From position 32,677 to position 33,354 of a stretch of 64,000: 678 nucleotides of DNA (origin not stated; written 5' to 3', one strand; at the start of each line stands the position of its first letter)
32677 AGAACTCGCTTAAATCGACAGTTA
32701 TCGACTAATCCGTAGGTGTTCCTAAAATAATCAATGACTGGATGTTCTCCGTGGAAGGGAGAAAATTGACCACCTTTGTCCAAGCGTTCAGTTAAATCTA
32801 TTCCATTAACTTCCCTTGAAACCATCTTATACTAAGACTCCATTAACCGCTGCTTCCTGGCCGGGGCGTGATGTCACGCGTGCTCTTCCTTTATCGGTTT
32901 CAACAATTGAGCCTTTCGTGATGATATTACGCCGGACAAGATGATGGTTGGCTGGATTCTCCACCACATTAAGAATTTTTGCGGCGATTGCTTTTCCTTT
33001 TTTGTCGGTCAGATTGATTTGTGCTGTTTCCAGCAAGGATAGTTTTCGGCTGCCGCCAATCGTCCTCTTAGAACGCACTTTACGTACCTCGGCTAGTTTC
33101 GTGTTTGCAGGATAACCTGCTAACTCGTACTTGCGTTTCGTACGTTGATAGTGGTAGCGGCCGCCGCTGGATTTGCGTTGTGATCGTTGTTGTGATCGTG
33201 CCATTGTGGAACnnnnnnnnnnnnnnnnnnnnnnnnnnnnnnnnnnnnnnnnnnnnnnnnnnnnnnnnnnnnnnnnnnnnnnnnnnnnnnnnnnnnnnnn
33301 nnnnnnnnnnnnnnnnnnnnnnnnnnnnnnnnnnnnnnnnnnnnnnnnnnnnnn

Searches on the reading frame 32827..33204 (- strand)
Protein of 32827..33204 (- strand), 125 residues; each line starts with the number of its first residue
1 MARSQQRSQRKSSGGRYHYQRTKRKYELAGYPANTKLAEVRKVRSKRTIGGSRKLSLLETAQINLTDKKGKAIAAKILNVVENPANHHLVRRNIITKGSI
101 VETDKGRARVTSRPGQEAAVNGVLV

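Call 87: search_protein_families(library=pfam, proteins=[window:32827-33204:-], max_evalue=0.01)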
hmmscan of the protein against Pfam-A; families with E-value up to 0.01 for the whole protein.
window:32827-33204:- (125 aa): 1 family
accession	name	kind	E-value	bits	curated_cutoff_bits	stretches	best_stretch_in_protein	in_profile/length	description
PF01201.27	Ribosomal_S8e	-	2.7e-33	115.5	30.2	1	5-125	2-133/133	Ribosomal protein S8e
